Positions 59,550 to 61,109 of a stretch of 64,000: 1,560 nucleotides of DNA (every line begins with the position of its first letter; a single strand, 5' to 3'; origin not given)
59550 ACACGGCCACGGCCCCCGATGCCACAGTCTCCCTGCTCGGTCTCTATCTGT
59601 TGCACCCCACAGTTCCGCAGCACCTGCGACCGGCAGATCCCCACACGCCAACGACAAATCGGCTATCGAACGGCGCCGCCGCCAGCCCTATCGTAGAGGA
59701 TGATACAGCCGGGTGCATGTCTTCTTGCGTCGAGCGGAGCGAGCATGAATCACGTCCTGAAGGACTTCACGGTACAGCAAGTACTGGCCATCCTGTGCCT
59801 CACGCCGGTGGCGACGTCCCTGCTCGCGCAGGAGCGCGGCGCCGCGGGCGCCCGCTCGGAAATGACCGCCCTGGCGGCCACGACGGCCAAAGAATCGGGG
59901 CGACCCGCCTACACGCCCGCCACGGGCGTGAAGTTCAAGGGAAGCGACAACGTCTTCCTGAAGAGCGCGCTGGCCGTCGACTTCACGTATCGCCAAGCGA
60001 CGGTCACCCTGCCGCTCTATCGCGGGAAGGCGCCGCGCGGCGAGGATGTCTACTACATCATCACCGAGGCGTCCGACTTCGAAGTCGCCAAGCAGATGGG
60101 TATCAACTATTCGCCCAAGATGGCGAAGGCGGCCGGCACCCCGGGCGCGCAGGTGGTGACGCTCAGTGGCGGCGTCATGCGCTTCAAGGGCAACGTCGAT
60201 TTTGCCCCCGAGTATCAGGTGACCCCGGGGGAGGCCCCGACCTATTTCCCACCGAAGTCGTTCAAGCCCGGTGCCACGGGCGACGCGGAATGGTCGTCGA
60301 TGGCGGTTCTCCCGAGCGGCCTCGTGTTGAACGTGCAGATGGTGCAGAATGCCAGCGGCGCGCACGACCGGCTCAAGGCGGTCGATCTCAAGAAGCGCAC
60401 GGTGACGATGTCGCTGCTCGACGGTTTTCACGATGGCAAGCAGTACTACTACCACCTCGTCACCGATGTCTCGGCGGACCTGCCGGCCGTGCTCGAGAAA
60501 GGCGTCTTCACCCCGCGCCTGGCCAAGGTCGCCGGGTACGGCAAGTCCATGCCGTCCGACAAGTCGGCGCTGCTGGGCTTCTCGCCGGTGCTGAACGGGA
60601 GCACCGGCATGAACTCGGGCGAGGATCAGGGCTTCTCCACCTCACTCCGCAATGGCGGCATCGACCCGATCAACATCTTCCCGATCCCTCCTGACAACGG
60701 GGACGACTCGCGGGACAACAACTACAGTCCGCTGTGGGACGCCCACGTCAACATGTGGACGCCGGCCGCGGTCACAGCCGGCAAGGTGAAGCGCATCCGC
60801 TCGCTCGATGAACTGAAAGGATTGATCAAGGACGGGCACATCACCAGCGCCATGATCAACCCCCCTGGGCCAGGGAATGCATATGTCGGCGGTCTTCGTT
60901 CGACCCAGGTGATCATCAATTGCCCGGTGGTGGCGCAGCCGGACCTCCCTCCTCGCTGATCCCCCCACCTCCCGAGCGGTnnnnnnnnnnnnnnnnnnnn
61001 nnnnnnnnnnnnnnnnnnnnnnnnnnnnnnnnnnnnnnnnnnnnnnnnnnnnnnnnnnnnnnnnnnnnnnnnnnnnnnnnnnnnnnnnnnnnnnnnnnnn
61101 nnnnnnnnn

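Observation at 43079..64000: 21-kb all-plus-strand block that reads like an AraC-headed oxidant/electrophile and desiccation stress island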

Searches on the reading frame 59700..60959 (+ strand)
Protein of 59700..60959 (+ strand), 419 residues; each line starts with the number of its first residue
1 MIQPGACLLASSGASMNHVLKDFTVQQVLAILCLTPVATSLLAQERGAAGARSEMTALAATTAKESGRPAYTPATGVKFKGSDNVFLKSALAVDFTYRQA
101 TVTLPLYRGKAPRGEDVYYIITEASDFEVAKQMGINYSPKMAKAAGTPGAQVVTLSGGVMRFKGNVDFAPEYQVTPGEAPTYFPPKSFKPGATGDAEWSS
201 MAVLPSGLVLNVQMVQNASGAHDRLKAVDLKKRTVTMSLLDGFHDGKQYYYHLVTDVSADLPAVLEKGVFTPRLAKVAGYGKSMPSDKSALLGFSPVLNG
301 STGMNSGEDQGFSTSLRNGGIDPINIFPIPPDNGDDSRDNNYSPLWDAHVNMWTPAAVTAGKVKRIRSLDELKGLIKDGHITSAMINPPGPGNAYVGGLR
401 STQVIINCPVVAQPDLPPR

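Call 7: search_protein_families(library=pfam, proteins=[window:59700-60959:+], max_evalue=0.01)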
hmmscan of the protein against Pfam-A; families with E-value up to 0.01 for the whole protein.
window:59700-60959:+ (419 aa): 1 family
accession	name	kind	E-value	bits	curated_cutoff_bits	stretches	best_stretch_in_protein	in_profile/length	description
PF24298.1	DUF7482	-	1e-16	61.9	27.5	2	97-152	139-194/257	Domain of unknown function (DUF7482)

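Call 24: find_homologous_proteins(query=window:59745-60959:+, max_evalue=0.00001)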
Query window:59745-60959:+ (404 aa): 883 proteins with E <= 0.00001 among 8000 candidates; the best 120 are listed.
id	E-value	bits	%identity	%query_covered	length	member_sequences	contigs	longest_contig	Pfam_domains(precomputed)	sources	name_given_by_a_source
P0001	6.8e-238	807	89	100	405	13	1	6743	PF24298.2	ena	-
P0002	2.4e-236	802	87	100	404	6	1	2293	PF24298.2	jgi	-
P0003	2.1e-226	770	85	100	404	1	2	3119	PF24298.2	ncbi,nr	ncbi:MAG: hypothetical protein H0W08_20085 [Acidobacteria bacterium]|nr:hypothetical protein [Acidob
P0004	2.3e-225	766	84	100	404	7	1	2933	PF24298.2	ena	-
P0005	1.1e-222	757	86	97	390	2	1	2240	PF24298.2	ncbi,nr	ncbi:MAG: hypothetical protein H0T50_14730 [Gemmatimonadales bacterium]|nr:hypothetical protein [Gem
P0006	8.7e-222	754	84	98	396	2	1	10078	PF24298.2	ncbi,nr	ncbi:MAG: hypothetical protein H0T58_05485 [Gemmatimonadales bacterium]|nr:hypothetical protein [Gem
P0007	6.3e-221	752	84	98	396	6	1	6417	PF24298.2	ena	-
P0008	1.6e-216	737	83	98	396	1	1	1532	PF24298.2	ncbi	-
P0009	2.9e-216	736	84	98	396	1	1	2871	PF24298.2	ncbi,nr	ncbi:MAG: hypothetical protein H0T44_04885 [Gemmatimonadales bacterium]|nr:hypothetical protein [Gem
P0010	2.3e-201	687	98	78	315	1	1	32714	PF24298.2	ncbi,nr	ncbi:MAG: hypothetical protein M3Q93_14330, partial [Gemmatimonadota bacterium]|nr:hypothetical prot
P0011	5.0e-201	686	80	93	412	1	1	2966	PF24298.2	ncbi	-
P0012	6.9e-201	686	79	94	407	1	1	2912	PF24298.2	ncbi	-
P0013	1.1e-199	682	81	91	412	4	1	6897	PF24298.2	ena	-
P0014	1.1e-199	682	78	96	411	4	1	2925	PF24298.2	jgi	-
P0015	1.4e-199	681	76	98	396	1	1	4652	PF24298.2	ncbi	-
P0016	1.4e-199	681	76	97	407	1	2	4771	PF24298.2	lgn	-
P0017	6.7e-198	676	76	97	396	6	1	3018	PF24298.2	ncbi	-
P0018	9.7e-197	672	79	93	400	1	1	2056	PF24298.2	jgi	jgi:hypothetical protein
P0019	2.1e-196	671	80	92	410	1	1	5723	PF24298.2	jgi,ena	-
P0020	7.4e-196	669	78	95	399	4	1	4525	PF24298.2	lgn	-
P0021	4.2e-195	666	78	95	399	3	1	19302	PF24298.2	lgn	-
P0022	1.5e-194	665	75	98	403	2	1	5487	PF24298.2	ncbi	-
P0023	1.6e-194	665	75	97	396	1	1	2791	PF24298.2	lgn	-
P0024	2.0e-194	664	77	95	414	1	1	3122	PF24298.2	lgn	-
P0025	4.3e-194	663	78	93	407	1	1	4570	PF24298.2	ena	-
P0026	5.6e-194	663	79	91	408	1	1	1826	PF24298.2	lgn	-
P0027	6.5e-194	663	78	93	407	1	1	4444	PF24298.2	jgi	-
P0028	7.6e-194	662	76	94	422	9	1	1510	PF24298.2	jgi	-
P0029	1.7e-193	661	78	93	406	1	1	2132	PF24298.2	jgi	-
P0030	2.3e-193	661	77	93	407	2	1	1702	PF24298.2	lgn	-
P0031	2.6e-193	661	76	93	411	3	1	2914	PF24298.2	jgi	jgi:hypothetical protein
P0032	6.3e-193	659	74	97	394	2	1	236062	PF24298.2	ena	-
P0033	1.5e-192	658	76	95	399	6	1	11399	PF24298.2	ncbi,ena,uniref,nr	uniref:DUF7482 domain-containing protein n=1 Tax=uncultured Sphingomonas sp. TaxID=158754 RepID=UPI0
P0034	2.6e-192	657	74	98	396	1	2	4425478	PF24298.2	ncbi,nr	ncbi:hypothetical protein KX816_18860 [Sphingosinicellaceae bacterium]|nr:hypothetical protein KX816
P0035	3.2e-192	657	78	91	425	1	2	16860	PF24298.2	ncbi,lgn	-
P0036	3.8e-192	657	77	93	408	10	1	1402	PF24298.2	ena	-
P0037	7.1e-192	656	75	96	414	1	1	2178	PF24298.2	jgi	-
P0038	8.2e-192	656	76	92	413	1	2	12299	PF24298.2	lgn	-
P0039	2.6e-191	654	76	93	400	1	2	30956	PF24298.2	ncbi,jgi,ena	-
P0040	5.2e-191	653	74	97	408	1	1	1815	PF24298.2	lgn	-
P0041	5.2e-191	653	75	95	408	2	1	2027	PF24298.2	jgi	jgi:hypothetical protein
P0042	6.7e-191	653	74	95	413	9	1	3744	PF24298.2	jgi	jgi:hypothetical protein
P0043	1.0e-190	652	76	92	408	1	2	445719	PF24298.2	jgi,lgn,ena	jgi:hypothetical protein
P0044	1.9e-190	651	77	93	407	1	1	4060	PF24298.2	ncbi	-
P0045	4.7e-190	650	74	98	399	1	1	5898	PF24298.2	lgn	-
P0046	8.2e-190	649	75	95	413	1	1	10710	PF24298.2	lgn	-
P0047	1.0e-189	649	75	92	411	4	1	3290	PF24298.2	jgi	jgi:hypothetical protein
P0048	1.8e-189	648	75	93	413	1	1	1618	PF24298.2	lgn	-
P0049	4.0e-189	647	76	92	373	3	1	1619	PF24298.2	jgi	jgi:hypothetical protein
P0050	4.0e-188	644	75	92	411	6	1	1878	PF24298.2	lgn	-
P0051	4.1e-188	644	74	95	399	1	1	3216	PF24298.2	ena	-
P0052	7.5e-188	643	75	93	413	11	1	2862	PF24298.2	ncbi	-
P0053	9.7e-188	642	74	96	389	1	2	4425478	PF24298.2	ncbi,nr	ncbi:hypothetical protein KX816_04675 [Sphingosinicellaceae bacterium]|nr:hypothetical protein KX816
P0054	1.5e-187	642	72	97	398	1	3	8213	PF24298.2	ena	-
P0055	7.6e-187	639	74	92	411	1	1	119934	PF24298.2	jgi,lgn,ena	-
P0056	7.5e-186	636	74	93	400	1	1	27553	PF24298.2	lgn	-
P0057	1.3e-184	632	75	90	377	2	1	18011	PF24298.2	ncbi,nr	ncbi:MAG: hypothetical protein H7124_00295 [Phycisphaerales bacterium]|nr:hypothetical protein [Hyph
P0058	5.5e-184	630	73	93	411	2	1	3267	PF24298.2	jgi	jgi:hypothetical protein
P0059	1.1e-182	626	71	96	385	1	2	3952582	PF24298.2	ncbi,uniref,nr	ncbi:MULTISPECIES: DUF7482 domain-containing protein [Sphingosinicellaceae]|uniref:DUF7482 domain-co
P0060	3.1e-182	624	74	91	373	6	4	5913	PF24298.2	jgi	jgi:hypothetical protein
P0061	4.2e-182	624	76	91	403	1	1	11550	PF24298.2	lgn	-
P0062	1.3e-181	622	72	91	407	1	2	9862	PF24298.2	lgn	-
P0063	1.4e-181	622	75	91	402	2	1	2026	PF24298.2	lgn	-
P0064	2.4e-181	621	74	91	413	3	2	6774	PF24298.2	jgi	jgi:hypothetical protein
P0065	3.2e-181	621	74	88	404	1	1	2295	PF24298.2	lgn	-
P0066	4.9e-181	620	72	92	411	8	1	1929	PF24298.2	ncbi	-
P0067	1.1e-180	619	72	90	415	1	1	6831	PF24298.2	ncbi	-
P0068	2.6e-180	618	74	91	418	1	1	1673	PF24298.2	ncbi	-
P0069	9.1e-180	616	73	93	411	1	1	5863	PF24298.2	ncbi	-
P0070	3.5e-178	611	72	94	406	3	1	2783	PF24298.2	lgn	-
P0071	2.3e-176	605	73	91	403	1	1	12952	PF24298.2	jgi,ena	-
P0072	1.4e-174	599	70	90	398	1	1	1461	PF24298.2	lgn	-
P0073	8.4e-172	590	76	83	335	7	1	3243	PF24298.2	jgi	jgi:hypothetical protein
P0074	8.9e-171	586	65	97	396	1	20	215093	PF24298.2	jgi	jgi:hypothetical protein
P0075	9.4e-171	586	70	92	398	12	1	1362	PF24298.2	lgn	-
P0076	2.7e-170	585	66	98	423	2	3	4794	PF24298.2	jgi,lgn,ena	-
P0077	6.7e-170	584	66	97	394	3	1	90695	PF24298.2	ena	-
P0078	1.1e-169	583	69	95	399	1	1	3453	PF24298.2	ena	-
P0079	8.5e-169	580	64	98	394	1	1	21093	PF24298.2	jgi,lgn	jgi:hypothetical protein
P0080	1.3e-168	579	68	91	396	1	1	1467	PF24298.2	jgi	jgi:hypothetical protein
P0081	1.6e-168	579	70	88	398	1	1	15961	PF24298.2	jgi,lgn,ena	-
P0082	3.3e-168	578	69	92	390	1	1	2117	PF24298.2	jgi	jgi:hypothetical protein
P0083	3.7e-168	578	65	96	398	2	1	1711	PF24298.2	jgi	-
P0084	3.8e-168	578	69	92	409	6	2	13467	PF24298.2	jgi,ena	-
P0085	4.3e-168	578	67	92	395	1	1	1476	PF24298.2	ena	-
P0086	5.3e-168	577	69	92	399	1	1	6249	PF24298.2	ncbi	-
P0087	5.5e-168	577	67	91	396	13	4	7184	PF24298.2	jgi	jgi:hypothetical protein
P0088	1.0e-167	576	68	95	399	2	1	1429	PF24298.2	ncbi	-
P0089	1.9e-167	575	68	91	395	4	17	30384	PF24298.2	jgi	jgi:hypothetical protein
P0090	2.0e-167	575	65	96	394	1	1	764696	PF24298.2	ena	-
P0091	3.8e-167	574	69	91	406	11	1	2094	PF24298.2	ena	-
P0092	3.8e-167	574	67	96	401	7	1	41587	PF24298.2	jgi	jgi:hypothetical protein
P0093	4.0e-167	574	66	95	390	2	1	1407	PF24298.2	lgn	-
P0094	5.8e-167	574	66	97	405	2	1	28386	PF24298.2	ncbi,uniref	ncbi:hypothetical protein [Coleofasciculus sp. H7-2]|uniref:hypothetical protein n=1 Tax=Coleofascic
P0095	6.6e-167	574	64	97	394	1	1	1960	PF24298.2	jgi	jgi:hypothetical protein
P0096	6.8e-167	574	65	97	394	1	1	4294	PF24298.2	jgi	jgi:hypothetical protein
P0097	7.0e-167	574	64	97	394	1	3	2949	PF24298.2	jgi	jgi:hypothetical protein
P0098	7.8e-167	573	64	97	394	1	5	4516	PF24298.2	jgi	jgi:hypothetical protein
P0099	1.0e-166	573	67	96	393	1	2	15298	PF24298.2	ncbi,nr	ncbi:MAG: hypothetical protein H0W30_05390 [Gemmatimonadaceae bacterium]|nr:hypothetical protein [Ge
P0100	1.2e-166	573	67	96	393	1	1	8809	PF24298.2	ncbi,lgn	-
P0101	1.6e-166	572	66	98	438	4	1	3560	PF24298.2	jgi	jgi:hypothetical protein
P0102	1.7e-166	572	67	91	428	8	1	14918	PF24298.2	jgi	jgi:hypothetical protein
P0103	1.8e-166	572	64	97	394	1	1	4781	PF24298.2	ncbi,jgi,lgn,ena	jgi:hypothetical protein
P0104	1.9e-166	572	64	97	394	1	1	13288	PF24298.2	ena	-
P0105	2.5e-166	572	67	91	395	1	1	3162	PF24298.2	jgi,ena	-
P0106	2.8e-166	572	67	96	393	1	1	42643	PF24298.2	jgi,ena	-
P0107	3.1e-166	571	68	92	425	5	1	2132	PF24298.2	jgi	jgi:hypothetical protein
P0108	3.4e-166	571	64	97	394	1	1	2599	PF24298.2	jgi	jgi:hypothetical protein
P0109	3.6e-166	571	66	96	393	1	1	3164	PF24298.2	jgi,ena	-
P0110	3.6e-166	571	72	85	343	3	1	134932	PF24298.2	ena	-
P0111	3.7e-166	571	64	97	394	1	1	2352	PF24298.2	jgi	jgi:hypothetical protein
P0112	4.0e-166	571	64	97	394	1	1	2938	PF24298.2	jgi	jgi:hypothetical protein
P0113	4.4e-166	571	64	97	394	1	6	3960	PF24298.2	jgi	jgi:hypothetical protein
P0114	5.0e-166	571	67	96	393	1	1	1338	PF24298.2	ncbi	-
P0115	5.1e-166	571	69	91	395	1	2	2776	PF24298.2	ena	-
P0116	5.3e-166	571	68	90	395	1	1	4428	PF24298.2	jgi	jgi:hypothetical protein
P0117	6.1e-166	570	67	97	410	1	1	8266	PF24298.2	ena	-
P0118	6.4e-166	570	67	95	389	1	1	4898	PF24298.2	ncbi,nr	ncbi:MAG: hypothetical protein M3Q09_01350 [Gemmatimonadota bacterium]|nr:hypothetical protein [Gemm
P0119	6.5e-166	570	67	95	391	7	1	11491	PF24298.2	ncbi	-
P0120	7.3e-166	570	64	97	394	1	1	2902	PF24298.2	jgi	jgi:hypothetical protein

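Call 25: find_encoding_contigs(protein=P0010, flank=10000, max_places=3)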
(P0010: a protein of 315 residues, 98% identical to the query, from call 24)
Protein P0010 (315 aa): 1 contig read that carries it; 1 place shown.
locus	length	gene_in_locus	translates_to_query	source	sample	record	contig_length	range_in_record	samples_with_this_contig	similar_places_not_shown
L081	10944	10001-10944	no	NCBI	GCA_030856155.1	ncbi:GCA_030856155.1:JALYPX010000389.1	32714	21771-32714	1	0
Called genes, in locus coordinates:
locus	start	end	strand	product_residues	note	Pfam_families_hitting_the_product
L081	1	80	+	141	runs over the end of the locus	PF13628:DUF4142, PF03713:DUF305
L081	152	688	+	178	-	PF07098:DUF1360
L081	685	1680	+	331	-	PF00106:adh_short, PF08659:KR, PF13561:adh_short_C2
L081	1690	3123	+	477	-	PF01229:Glyco_hydro_39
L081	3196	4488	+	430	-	PF10091:Glycoamylase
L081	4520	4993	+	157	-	PF07274:DUF1440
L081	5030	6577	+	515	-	PF00732:GMC_oxred_N, PF01266:DAO (faint), PF07992:Pyr_redox_2 (faint), PF05199:GMC_oxred_C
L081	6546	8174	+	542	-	PF00903:Glyoxalase, PF13669:Glyoxalase_4 (faint), PF18029:Glyoxalase_6 (faint), PF22677:Ble-like_N (faint), PF00903:Glyoxalase (weak), PF00230:MIP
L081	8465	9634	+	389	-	PF10282:Lactonase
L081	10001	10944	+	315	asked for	PF24298:DUF7482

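Call 26: find_encoding_contigs(protein=P0034, flank=10000, max_places=3)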
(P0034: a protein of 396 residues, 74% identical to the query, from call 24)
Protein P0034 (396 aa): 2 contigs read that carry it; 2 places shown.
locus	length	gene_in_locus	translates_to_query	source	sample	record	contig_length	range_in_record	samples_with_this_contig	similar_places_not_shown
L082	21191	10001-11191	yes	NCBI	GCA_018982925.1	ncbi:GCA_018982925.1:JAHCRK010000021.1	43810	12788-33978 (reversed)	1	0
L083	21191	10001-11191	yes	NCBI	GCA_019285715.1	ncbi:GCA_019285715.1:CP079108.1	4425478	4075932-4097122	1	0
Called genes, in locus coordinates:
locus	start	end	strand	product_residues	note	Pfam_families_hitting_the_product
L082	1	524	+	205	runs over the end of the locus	PF00174:Oxidored_molyb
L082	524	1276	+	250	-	PF00970:FAD_binding_6, PF00175:NAD_binding_1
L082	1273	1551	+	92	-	PF20120:DUF6510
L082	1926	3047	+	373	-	PF00155:Aminotran_1_2, PF01212:Beta_elim_lyase (weak)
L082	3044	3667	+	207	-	PF13500:AAA_26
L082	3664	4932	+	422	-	PF00202:Aminotran_3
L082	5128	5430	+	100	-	-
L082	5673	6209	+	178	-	PF04224:DUF417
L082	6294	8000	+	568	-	PF00999:Na_H_Exchanger, PF02254:TrkA_N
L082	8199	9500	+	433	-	PF00232:Glyco_hydro_1 (faint)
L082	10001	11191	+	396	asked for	PF24298:DUF7482 (weak)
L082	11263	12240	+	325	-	PF03446:NAD_binding_2, PF00393:6PGD (weak)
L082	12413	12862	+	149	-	PF01641:SelR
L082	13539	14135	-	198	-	PF00440:TetR_N, PF21351:TetR_C_41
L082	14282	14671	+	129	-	PF01042:Ribonuc_L-PSP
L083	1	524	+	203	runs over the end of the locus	PF00174:Oxidored_molyb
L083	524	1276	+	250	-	PF00970:FAD_binding_6, PF00175:NAD_binding_1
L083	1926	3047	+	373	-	PF00155:Aminotran_1_2, PF01212:Beta_elim_lyase (weak)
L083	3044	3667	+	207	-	PF13500:AAA_26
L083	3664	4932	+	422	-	PF00202:Aminotran_3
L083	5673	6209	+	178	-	PF04224:DUF417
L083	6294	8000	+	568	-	PF00999:Na_H_Exchanger, PF02254:TrkA_N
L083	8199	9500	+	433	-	PF00232:Glyco_hydro_1 (faint)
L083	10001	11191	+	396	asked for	PF24298:DUF7482 (weak)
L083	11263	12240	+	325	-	PF03446:NAD_binding_2, PF00393:6PGD (weak)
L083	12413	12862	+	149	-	PF01641:SelR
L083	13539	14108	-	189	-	PF00440:TetR_N, PF21351:TetR_C_41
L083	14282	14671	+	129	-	PF01042:Ribonuc_L-PSP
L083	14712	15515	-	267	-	-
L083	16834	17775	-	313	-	PF01408:GFO_IDH_MocA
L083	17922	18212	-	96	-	-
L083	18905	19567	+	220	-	PF06764:DUF1223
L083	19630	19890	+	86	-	-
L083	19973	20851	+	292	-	PF01292:Ni_hydr_CYTB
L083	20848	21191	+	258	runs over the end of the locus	PF00174:Oxidored_molyb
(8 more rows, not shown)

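Call 28: find_encoding_contigs(protein=P0032, flank=10000, max_places=2)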
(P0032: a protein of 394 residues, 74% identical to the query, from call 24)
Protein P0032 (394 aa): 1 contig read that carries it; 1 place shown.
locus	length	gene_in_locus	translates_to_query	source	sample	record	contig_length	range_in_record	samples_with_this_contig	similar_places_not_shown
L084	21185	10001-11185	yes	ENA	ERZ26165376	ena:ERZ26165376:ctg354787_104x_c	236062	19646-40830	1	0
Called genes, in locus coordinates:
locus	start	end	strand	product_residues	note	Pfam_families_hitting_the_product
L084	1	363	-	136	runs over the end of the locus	PF12680:SnoaL_2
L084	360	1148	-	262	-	PF00583:Acetyltransf_1, PF13508:Acetyltransf_7 (weak)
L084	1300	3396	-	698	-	PF13181:TPR_8 (faint), PF14559:TPR_19 (faint), PF21033:RMD1-3 (weak), PF13431:TPR_17 (faint)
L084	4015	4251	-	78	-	-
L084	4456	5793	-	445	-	PF00232:Glyco_hydro_1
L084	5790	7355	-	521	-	PF01266:DAO (faint), PF00732:GMC_oxred_N, PF05199:GMC_oxred_C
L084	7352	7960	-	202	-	PF13618:Gluconate_2-dh3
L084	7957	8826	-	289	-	PF00106:adh_short, PF08659:KR, PF13561:adh_short_C2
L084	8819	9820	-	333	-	PF12852:Cupin_6, PF00165:HTH_AraC (weak), PF12833:HTH_18, PF00165:HTH_AraC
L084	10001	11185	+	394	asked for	PF24298:DUF7482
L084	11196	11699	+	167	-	PF02469:Fasciclin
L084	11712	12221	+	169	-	PF04224:DUF417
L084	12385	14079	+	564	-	PF02776:TPP_enzyme_N, PF00205:TPP_enzyme_M, PF02775:TPP_enzyme_C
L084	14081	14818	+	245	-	PF00561:Abhydrolase_1, PF00975:Thioesterase (weak), PF12146:Hydrolase_4, PF12697:Abhydrolase_6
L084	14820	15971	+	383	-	PF01070:FMN_dh, PF03060:NMO (faint)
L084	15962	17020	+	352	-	PF08450:SGL (faint), PF03022:MRJP (weak)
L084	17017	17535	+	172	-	PF07274:DUF1440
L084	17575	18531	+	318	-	PF01641:SelR, PF01625:PMSR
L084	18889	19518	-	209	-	PF04542:Sigma70_r2, PF08281:Sigma70_r4_2 (weak), PF04545:Sigma70_r4 (weak)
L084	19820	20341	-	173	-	PF07568:HisKA_2 (faint), PF13581:HATPase_c_2, PF02518:HATPase_c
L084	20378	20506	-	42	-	-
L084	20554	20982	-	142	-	-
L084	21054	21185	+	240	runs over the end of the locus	PF00027:cNMP_binding, PF13545:HTH_Crp_2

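Call 29: find_encoding_contigs(protein=P0043, flank=10000, max_places=2)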
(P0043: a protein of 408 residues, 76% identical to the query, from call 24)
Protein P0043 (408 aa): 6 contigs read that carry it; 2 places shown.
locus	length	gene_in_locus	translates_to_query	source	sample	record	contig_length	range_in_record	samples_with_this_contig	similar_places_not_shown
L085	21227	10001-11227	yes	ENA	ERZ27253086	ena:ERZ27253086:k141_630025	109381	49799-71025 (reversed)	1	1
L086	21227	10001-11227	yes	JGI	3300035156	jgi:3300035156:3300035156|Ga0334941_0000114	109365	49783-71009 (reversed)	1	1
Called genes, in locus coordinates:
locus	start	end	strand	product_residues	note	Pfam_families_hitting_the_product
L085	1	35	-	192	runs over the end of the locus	PF02342:TerD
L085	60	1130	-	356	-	PF03741:TerC, PF04332:DUF475, PF03741:TerC (weak)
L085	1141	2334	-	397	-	PF02342:TerD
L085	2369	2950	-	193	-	PF02342:TerD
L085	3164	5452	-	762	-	PF12450:vWF_A, PF00092:VWA, PF13519:VWA_2, PF13768:VWA_3 (weak), PF12034:YfbK_C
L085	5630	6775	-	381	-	-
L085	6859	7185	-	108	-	-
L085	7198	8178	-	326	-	PF12852:Cupin_6, PF00165:HTH_AraC (weak), PF12833:HTH_18, PF00165:HTH_AraC (weak)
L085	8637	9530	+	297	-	PF12833:HTH_18, PF00165:HTH_AraC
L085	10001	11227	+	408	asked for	PF24298:DUF7482 (weak)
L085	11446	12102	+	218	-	-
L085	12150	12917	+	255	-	PF00230:MIP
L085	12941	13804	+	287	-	PF00106:adh_short, PF08659:KR, PF13561:adh_short_C2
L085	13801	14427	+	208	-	PF13618:Gluconate_2-dh3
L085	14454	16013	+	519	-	PF00732:GMC_oxred_N, PF05199:GMC_oxred_C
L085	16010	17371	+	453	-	PF00232:Glyco_hydro_1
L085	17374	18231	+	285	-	PF00561:Abhydrolase_1, PF00975:Thioesterase, PF03096:Ndr (faint), PF12146:Hydrolase_4, PF12697:Abhydrolase_6, PF12695:Abhydrolase_5 (weak), PF20408:Abhydrolase_11 (faint)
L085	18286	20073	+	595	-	-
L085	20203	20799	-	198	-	PF01625:PMSR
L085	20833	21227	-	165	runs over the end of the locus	PF01641:SelR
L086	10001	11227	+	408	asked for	PF24298:DUF7482 (weak)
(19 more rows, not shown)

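Call 30: find_related_loci(query=window:59745-60959:+, collection=metagenome_contigs, flank=10000)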
Query window:59745-60959:+ (404 aa) in metagenome_contigs; peptide patterns used: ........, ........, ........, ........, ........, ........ (x = any residue, [..] = any of these).
51 stretches matched a pattern; 19 encode a relative of the query (tblastn E <= 1e-3); 19 distinct loci.
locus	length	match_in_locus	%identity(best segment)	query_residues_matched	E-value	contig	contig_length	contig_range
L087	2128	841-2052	99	1-404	0e+0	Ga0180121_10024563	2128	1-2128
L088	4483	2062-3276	88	1-404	0e+0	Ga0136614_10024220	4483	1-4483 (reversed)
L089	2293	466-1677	87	1-404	0e+0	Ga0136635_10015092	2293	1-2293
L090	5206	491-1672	84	11-404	0e+0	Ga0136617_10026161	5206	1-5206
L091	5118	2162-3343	84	11-404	0e+0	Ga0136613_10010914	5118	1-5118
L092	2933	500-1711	84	1-404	0e+0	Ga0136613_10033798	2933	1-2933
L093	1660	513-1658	84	11-392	0e+0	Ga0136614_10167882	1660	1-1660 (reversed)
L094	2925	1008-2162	78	18-404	0e+0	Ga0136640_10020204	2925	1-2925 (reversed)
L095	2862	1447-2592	76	27-404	0e+0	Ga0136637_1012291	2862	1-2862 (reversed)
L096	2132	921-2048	78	28-404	0e+0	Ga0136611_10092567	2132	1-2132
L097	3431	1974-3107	75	21-401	0e+0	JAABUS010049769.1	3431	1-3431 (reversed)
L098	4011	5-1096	76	38-401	0e+0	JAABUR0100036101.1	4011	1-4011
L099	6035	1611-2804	66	9-404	3e-176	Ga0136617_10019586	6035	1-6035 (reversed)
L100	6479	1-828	90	129-404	5e-172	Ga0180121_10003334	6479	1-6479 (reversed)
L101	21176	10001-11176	65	14-401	2e-165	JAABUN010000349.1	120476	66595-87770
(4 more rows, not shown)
